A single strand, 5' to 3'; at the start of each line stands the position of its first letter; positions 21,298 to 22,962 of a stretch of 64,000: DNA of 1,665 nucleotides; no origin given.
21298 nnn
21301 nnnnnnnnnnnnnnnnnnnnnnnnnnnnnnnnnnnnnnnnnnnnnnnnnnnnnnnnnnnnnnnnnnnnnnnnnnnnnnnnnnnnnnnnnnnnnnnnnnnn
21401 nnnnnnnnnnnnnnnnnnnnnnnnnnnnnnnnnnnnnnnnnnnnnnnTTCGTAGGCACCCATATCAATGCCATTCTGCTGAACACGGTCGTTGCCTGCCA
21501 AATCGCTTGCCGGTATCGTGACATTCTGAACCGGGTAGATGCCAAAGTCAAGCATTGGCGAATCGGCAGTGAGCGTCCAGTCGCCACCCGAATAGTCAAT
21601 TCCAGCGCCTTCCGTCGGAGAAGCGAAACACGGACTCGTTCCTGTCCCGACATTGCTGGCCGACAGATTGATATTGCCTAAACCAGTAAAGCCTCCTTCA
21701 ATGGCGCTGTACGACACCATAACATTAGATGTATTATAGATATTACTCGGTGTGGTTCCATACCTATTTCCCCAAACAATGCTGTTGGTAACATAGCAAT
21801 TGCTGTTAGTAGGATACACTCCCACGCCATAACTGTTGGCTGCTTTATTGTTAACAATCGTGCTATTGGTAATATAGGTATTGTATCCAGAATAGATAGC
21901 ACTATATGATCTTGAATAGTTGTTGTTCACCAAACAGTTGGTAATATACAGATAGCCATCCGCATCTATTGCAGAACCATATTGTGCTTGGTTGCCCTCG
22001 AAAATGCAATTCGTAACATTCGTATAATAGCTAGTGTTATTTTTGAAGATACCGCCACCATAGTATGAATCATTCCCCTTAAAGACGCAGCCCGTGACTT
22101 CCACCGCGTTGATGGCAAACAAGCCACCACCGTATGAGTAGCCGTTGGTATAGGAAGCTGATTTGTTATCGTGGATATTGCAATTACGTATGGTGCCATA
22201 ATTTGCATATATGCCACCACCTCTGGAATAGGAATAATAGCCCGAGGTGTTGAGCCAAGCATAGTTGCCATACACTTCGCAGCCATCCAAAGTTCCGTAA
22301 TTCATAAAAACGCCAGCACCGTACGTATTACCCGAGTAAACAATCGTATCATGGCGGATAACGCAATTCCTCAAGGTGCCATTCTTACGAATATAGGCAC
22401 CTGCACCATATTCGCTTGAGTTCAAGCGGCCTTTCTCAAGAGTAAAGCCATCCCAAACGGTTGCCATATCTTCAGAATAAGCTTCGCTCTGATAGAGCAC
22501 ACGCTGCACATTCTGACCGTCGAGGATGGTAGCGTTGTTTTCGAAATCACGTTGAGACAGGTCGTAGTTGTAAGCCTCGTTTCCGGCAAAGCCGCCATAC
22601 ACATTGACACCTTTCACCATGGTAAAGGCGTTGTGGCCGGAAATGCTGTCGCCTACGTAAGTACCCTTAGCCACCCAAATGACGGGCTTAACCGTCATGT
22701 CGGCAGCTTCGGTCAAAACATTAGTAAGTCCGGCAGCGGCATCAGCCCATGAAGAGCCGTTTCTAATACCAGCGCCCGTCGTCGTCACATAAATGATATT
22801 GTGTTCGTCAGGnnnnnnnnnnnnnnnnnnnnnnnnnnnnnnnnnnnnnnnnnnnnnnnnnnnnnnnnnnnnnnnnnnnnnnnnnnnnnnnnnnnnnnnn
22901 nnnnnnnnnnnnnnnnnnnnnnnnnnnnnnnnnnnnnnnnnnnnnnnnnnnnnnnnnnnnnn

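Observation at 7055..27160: Fifteen tandem beta-helix modules with a conserved cap and a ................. closing motif; they are diverged, not recent copies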

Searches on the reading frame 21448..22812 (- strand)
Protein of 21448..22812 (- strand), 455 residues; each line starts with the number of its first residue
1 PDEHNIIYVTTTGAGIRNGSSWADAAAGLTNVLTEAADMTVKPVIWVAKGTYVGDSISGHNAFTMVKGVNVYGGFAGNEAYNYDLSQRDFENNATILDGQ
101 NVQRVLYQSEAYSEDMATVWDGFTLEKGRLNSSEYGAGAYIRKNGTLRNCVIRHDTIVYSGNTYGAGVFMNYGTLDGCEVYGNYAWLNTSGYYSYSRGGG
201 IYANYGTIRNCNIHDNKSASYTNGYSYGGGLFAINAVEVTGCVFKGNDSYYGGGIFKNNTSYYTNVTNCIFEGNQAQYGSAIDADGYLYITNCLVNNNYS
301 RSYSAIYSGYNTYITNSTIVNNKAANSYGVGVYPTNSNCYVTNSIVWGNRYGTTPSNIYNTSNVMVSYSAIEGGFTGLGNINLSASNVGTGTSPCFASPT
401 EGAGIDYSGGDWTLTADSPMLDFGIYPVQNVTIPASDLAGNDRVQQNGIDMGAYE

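Call 20: search_solved_structures(query=A1, max_evalue=1, show_alignments=2)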
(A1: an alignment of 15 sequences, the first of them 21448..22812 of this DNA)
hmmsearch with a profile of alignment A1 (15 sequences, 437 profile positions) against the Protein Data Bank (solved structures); distinct sequences matched with E-value up to 1: 8.
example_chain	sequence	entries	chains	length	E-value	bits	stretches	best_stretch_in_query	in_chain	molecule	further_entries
4r6g_A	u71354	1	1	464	0.00021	23.7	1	162-324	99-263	leucine rich repeats DLRR_K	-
9y6s_4e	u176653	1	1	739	0.0048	19.2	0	137-271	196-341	Ribonuclease inhibitor-like protein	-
4psj_A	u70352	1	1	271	0.0069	18.7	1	180-338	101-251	OR464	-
4pq8_A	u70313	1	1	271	0.063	15.5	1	150-308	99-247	DESIGNED PROTEIN OR465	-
9oib_A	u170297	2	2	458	0.097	14.9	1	139-311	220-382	Leucine-rich repeat-containing protein 15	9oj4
9j7j_A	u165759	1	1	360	0.11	14.7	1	145-307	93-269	GALA protein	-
9e5c_0u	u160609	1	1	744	0.13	14.4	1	137-270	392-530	Leucine-rich repeat protein (LRRP)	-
4xa9_A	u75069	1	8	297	0.16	14.2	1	147-312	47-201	Gala protein type 1, 3 or 4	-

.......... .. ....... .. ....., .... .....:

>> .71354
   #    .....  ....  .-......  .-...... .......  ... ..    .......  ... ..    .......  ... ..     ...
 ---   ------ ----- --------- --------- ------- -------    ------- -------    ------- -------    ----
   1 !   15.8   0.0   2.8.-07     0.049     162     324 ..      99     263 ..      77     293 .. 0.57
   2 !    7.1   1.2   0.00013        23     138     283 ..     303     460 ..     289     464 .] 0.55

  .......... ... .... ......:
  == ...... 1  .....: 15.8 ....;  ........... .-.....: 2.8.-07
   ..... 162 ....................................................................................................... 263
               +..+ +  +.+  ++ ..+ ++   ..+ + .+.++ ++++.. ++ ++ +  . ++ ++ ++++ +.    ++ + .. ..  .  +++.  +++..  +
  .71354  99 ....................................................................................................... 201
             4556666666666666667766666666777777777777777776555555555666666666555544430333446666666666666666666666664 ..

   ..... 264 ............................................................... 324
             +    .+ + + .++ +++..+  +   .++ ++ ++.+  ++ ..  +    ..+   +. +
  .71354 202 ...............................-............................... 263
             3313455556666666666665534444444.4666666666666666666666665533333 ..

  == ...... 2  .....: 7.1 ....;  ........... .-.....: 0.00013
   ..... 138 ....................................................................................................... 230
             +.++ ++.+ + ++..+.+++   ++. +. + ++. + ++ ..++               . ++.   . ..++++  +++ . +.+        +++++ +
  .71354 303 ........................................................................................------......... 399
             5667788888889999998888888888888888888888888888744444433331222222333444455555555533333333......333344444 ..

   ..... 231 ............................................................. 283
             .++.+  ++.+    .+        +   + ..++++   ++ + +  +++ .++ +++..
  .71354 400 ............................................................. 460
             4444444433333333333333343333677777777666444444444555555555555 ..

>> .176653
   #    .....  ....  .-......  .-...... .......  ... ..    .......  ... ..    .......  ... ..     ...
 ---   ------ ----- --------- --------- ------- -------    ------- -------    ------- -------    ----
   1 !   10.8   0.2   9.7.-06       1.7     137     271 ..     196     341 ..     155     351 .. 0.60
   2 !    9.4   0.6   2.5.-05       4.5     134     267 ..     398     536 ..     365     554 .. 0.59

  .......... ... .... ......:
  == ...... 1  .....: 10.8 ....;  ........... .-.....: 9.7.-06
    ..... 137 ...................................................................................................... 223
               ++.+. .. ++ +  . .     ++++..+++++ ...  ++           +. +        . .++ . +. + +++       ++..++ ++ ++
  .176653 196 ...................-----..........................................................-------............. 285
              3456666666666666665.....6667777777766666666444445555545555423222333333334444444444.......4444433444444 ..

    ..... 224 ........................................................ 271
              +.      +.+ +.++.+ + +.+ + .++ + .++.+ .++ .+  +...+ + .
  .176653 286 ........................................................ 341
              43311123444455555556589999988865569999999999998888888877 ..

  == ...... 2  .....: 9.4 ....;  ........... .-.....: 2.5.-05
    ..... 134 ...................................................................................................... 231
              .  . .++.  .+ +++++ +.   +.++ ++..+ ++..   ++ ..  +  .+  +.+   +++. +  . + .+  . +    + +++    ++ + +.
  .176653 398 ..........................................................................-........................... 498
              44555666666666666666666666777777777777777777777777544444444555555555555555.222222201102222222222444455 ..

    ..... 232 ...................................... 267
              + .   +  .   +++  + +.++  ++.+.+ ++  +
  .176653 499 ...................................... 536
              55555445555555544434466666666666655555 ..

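Call 21: find_homologous_proteins(query=window:21448-22812:-, max_evalue=0.00001)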
Query window:21448-22812:- (455 aa): 719 proteins with E <= 0.00001 among 8000 candidates; the best 120 are listed.
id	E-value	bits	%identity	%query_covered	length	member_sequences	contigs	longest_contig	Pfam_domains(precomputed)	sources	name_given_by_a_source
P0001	3.7e-112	394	40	68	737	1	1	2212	PF13229.13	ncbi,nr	ncbi:MAG: hypothetical protein J6U97_00580, partial [Bacteroidaceae bacterium]|nr:hypothetical prote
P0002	2.8e-86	309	37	67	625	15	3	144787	PF13229.13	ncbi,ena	-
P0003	7.3e-72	261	35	100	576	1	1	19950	PF13229.13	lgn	-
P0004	6.1e-70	255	43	56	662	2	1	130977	PF13229.13,PF18962.8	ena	-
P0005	4.5e-67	245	44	47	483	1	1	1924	-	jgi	-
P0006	1.3e-66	244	40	71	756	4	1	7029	PF13229.13,PF18962.8,PF05048.20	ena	-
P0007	6.5e-64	235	33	99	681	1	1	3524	PF18962.8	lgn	-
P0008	2.8e-59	220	33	100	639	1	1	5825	PF13229.13,PF18962.8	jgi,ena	-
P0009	3.3e-57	213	46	46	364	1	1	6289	-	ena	-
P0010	4.4e-53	199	39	82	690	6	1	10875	-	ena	-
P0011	6.1e-52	195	34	67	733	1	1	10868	PF18962.8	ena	-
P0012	1.6e-51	194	33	100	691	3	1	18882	PF13229.13,PF18962.8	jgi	-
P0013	2.2e-51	194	39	90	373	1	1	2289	PF13229.13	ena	-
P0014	1.5e-49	187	62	26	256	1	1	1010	-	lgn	-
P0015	5.4e-49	186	34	100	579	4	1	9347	PF18962.8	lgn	-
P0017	2.2e-48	184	33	100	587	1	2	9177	PF18962.8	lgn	-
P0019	2.7e-47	180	35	100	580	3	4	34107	PF13229.13,PF18962.8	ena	-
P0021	2.2e-45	174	35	99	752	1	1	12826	PF18962.8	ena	-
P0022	3.5e-45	173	41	73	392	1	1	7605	PF13229.13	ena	-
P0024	1.6e-44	171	35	71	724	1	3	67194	PF13229.13,PF18962.8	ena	-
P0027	1.5e-41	161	34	100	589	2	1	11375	PF13229.13,PF01640.24,PF18962.8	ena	-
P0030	9.6e-41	158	33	100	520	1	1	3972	PF01640.24,PF18962.8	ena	-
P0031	2.6e-40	157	34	90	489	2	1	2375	PF13229.13,PF18962.8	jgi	jgi:parallel beta-helix repeat protein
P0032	6.2e-40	156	31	100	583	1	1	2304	PF01640.24,PF02415.24,PF18962.8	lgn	-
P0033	8.3e-39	152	36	90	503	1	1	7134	PF13229.13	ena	-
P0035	1.4e-37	148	34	100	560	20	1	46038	PF13229.13,PF18962.8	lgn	-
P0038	2.4e-36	144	33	100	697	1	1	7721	PF13229.13,PF01640.24,PF18962.8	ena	-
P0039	6.6e-36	142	33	100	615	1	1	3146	PF18962.8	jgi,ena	-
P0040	1.8e-34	138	31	91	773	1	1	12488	PF13229.13,PF00801.27,PF02415.24,PF05048.20,PF18911.7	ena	-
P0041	2.8e-34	137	32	78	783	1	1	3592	PF13229.13,PF18962.8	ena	-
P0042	2.9e-34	137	30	100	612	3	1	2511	PF18962.8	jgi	-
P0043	6.4e-34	136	38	59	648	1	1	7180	PF07602.18,PF18962.8,PF00041.28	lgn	-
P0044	2.9e-33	134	30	75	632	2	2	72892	PF13229.13,PF02415.24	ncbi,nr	ncbi:MAG: hypothetical protein GWN67_20185 [Phycisphaerae bacterium]|nr:hypothetical protein [Phycis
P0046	8.1e-33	132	30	100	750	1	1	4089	PF13229.13,PF02415.24,PF18962.8,PF17161.11,PF05048.20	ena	-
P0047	1.1e-32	132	32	100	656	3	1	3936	PF13229.13,PF01640.24,PF18962.8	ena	-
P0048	2.5e-32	131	31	100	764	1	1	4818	PF13229.13,PF02415.24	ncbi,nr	ncbi:MAG: hypothetical protein JST02_02335, partial [Bacteroidetes bacterium]|nr:hypothetical protei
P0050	1.0e-30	125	31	99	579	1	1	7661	PF18962.8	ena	-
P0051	1.8e-30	125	33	64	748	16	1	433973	PF13229.13,PF02415.24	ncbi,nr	ncbi:MAG TPA: right-handed parallel beta-helix repeat-containing protein [Candidatus Sumerlaeota bac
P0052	6.2e-30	123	33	99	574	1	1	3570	PF18962.8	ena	-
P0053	1.2e-29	122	34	56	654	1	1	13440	PF13229.13,PF02415.24,PF13287.13,PF13290.14,PF17161.11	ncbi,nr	ncbi:MAG: right-handed parallel beta-helix repeat-containing protein [Phycisphaerae bacterium]|nr:ri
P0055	1.8e-29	121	31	75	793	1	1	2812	PF13229.13,PF02415.24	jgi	jgi:parallel beta-helix repeat protein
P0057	2.8e-28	117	30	100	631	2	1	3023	PF13229.13,PF01640.24,PF02415.24,PF18962.8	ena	-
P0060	1.4e-27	115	32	64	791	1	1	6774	PF13229.13,PF00404.25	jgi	jgi:dockerin type I repeat protein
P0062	1.4e-26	112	29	99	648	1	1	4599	PF13229.13,PF17963.8,PF17892.8,PF02415.24,PF17803.8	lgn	-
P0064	3.5e-26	110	32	99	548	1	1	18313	PF13229.13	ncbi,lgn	-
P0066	4.5e-26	110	31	99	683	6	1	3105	PF13229.13,PF02415.24,PF05048.20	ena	-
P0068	8.4e-26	109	29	67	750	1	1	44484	PF13229.13,PF22842.4,PF18884.6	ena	-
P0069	1.1e-25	109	30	57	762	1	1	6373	PF02415.24,PF18962.8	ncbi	ncbi:MAG: choice-of-anchor Q domain-containing protein [Bacteroidales bacterium]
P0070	1.2e-25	109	30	76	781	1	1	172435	PF18962.8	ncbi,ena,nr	ncbi:MAG: T9SS type A sorting domain-containing protein [Marinilabiliaceae bacterium]|nr:T9SS type A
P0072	2.7e-25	107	29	99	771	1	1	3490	PF13229.13,PF13927.13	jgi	-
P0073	3.7e-25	107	30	56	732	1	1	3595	PF13229.13,PF02415.24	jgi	-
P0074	4.2e-25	107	31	99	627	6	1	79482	PF13229.13,PF02415.24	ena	-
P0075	5.2e-25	107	28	99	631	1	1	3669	PF18962.8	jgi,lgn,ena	-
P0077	7.3e-25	106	29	100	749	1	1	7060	PF00404.25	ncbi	-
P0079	2.0e-24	105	33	57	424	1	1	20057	PF13229.13,PF02415.24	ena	-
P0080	2.6e-24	104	42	33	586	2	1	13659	PF18962.8,PF07603.18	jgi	jgi:hypothetical protein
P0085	4.8e-24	103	30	100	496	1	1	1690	PF13229.13,PF02415.24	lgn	-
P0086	5.7e-24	103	34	62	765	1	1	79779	PF13229.13,PF02415.24,PF18962.8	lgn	-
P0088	6.5e-24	103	35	56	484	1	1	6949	PF13229.13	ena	-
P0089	1.2e-23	102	27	70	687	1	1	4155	PF02415.24,PF18962.8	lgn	-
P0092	1.6e-23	102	31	99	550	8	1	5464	PF13229.13,PF07602.18,PF02415.24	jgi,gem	-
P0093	1.6e-23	102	29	82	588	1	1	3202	PF13229.13,PF02415.24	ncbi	-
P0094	3.8e-23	100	31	99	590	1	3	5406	PF13229.13,PF02415.24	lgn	-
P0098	2.7e-22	98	28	99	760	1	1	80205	PF13229.13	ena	-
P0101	5.9e-22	97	33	71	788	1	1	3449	PF13229.13,PF02415.24,PF22842.4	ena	-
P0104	2.3e-21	95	25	99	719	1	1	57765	PF02415.24,PF18962.8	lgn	-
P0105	3.1e-21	94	35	45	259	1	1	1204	PF13229.13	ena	-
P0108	3.9e-21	94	34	71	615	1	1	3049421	PF13229.13,PF02415.24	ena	-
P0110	5.9e-21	93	34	57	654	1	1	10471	PF13229.13,PF02415.24,PF22842.4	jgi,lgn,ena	-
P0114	1.0e-20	92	30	99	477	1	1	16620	PF13229.13,PF02415.24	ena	-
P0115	1.2e-20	92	27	61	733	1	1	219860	PF13229.13,PF02415.24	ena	-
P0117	1.7e-20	92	30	57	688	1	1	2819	PF13229.13,PF02415.24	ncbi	-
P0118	1.9e-20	91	32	47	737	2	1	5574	PF13306.13,PF18962.8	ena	-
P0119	2.5e-20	91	25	100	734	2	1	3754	PF18962.8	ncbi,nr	ncbi:MAG: T9SS type A sorting domain-containing protein, partial [Candidatus Delongbacteria bacteriu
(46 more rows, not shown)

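Call 30: predict_structure(alignment_id=A1)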
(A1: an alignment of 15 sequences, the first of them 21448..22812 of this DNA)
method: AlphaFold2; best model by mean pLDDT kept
length: 455 residues; sequences in the alignment: 15
mean_pLDDT: 91.9   pTM: 0.93
mean pLDDT of the five models: 91.9, 91.8, 90.5, 88.6, 88.0
residues with pLDDT >= 90: 330; 70-90: 111; 50-70: 14; < 50: 0
segments of 3 or more residues with pLDDT < 50: none
pLDDT, mean of each block of 10 residues (from residue 1): 96 95 96 95 98 92 98 97 95 97 97 98 98 93 99 95 95 98 90 85 98 96 85 97 97 94 95 95 95 95 91 94 89 89 94 86 86 92 88 87 83 87 81 77 67 77
secondary structure, 60 per line:
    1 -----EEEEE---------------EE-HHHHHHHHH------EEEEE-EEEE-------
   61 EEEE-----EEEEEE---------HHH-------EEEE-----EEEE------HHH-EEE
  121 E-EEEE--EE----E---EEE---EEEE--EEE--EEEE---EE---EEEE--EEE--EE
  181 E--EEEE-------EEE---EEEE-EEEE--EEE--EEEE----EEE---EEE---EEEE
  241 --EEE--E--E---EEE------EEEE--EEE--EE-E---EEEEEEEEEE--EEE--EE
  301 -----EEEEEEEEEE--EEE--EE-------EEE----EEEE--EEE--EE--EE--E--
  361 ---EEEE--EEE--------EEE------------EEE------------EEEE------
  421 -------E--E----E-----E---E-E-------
elements in order: E6-10 H29-37 E44-48 E50-53 E61-64 E70-75 E95-98 E104-107 E118-121 E123-126 E139-141 E145-148 E151-153 E156-159 E168-171 E174-176 E179-181 E184-187 E195-197 E201-204 E206-209 E212-214 E217-220 E225-227 E231-233 E237-240 E243-245 E255-257 E264-267 E270-272 E282-291 E294-296 E306-315 E318-320 E332-334 E339-342 E345-347 E364-367 E370-372 E381-383 E396-398 E411-414

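Call 32: search_protein_representatives(alignment_id=A1)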
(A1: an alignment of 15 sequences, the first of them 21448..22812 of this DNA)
Query: 15 sequences, 437 profile positions. Proteins with E-value up to 0.001 (for the whole library): 170379; up to 1e-10: 104280; up to 1e-30: 31495. The best 150 are listed.
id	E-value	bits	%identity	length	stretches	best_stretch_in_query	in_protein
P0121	0.0e+00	3787.0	-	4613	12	2-437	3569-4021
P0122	0.0e+00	3458.4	-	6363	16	39-437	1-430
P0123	0.0e+00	3380.8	-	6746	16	1-437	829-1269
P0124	0.0e+00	2609.6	-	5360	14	4-437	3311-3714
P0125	0.0e+00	2579.9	-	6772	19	4-437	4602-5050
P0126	0.0e+00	2460.4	-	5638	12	3-437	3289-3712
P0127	0.0e+00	2158.3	-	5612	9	4-437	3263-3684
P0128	0.0e+00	2035.4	-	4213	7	4-437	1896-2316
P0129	0.0e+00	1872.0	-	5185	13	7-437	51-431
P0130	0.0e+00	1835.7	-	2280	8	3-437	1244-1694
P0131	0.0e+00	1826.9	-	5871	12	2-207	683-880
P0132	0.0e+00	1764.1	-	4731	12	7-437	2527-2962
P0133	0.0e+00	1745.2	-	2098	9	4-437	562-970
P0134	0.0e+00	1660.6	-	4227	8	4-437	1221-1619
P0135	0.0e+00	1643.9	-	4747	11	3-437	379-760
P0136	0.0e+00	1614.3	-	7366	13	7-437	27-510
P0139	0.0e+00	1577.6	-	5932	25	7-437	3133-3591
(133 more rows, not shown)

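Call 34: fold_search(model_id=the predicted structure, library=pdb)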
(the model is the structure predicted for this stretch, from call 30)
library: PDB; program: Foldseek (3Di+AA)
matches with E <= 10: 392; with E <= 0.001: 13
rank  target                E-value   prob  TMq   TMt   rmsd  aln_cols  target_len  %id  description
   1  5gqc_D                1.1e-07  1.00  0.50  0.41  10.3       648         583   13  Crystal structure of lacto-N-biosidase LnbX from Bifidobacterium longum subsp. longum, ligand-free form (released 2017-04-19)
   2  7v6i_A                4.7e-07  1.00  0.38  0.32  11.1       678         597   10  Crystal structure of lacto-N-biosidase BsaX from Bifidobacterium saguini, lacto-N-biose complex (released 2022-02-09)
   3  5gqc_A                2.1e-06  1.00  0.36  0.30  12.2       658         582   13  Crystal structure of lacto-N-biosidase LnbX from Bifidobacterium longum subsp. longum, ligand-free form (released 2017-04-19)
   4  9cdu_C                3.4e-06  1.00  0.46  0.48   8.5       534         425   11  Crystal Structure of Rhombotarget A-peptide Complex (released 2025-07-02)
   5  7v6m_A                4.1e-06  1.00  0.34  0.29  12.5       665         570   10  Crystal structure of lacto-N-biosidase TnX from Tynzenella nexilis, lacto-N-biose complex (released 2022-02-09)
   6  1ru4                  6.3e-06  1.00  0.48  0.53   8.3       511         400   15  Crystal structure of pectate lyase Pel9A (released 2004-04-13)
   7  9cdu_A                6.3e-06  1.00  0.43  0.44  10.7       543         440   13  Crystal Structure of Rhombotarget A-peptide Complex (released 2025-07-02)
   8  9cdv_B                1.0e-05  1.00  0.38  0.39  10.0       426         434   13  Crystal Structure of Rhombotarget A (released 2025-07-02)
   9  9cdv_A                1.3e-05  1.00  0.36  0.36  10.6       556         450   12  Crystal Structure of Rhombotarget A (released 2025-07-02)
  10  1dbg_A                3.1e-04  0.99  0.32  0.31  13.2       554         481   10  CRYSTAL STRUCTURE OF CHONDROITINASE B (released 2000-01-12)
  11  3vst_A                4.1e-04  1.00  0.35  0.27  14.5       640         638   10  The complex structure of XylC with Tris (released 2013-02-27)
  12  5olr_A                9.2e-04  1.00  0.41  0.44   8.3       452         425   14  Rhamnogalacturonan lyase (released 2017-11-29)
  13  5olq_C                9.2e-04  1.00  0.37  0.39  10.3       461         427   13  Rhamnogalacturonan lyase (released 2017-11-29)
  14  5olq_A                1.2e-03  1.00  0.36  0.38  10.8       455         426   14  Rhamnogalacturonan lyase (released 2017-11-29)
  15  6k0v_A                1.2e-03  1.00  0.38  0.32   9.3       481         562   14  Catalytic domain of GH87 alpha-1,3-glucanase D1069A in complex with tetrasaccharides (released 2019-12-25)
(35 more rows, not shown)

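Call 36: search_protein_families(library=pfam, alignment_id=A1, max_evalue=0.01)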
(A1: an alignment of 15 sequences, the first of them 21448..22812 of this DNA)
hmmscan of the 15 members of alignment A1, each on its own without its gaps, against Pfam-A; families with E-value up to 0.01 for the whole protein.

A. member 1, window:21448-22812:- (455 aa): 1 family
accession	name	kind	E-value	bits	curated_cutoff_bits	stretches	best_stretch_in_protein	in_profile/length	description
PF13229.12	Beta_helix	-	4.6e-08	33.3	25.9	2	129-256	40-143/158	Right handed beta helix region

B. families by the number of members that match (of 15 scanned): 2 families
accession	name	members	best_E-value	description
PF13229.12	Beta_helix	3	4.2e-12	Right handed beta helix region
PF02415.23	Chlam_PMP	3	2.2e-05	Chlamydia polymorphic membrane protein (Chlamydia_PMP) repeat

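Call 37: search_protein_families(library=ncbifam, alignment_id=A1, max_evalue=0.01)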
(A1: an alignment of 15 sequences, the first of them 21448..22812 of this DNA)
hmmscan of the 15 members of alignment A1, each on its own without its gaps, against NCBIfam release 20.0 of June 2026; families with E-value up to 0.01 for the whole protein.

A. member 1, window:21448-22812:- (455 aa): 1 family
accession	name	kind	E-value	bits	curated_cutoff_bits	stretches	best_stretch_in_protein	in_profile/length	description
NF041518.1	choice_anch_Q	domain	2.6e-06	27.6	25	1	413-455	18-56/58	choice-of-anchor Q domain-containing protein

B. families by the number of members that match (of 15 scanned): 3 families
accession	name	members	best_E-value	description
NF041518.1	choice_anch_Q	13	3.6e-08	choice-of-anchor Q domain-containing protein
TIGR03804.1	para_beta_helix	2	4.3e-06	parallel beta-helix repeat protein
TIGR01376.1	POMP_repeat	2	1.5e-05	polymorphic outer membrane protein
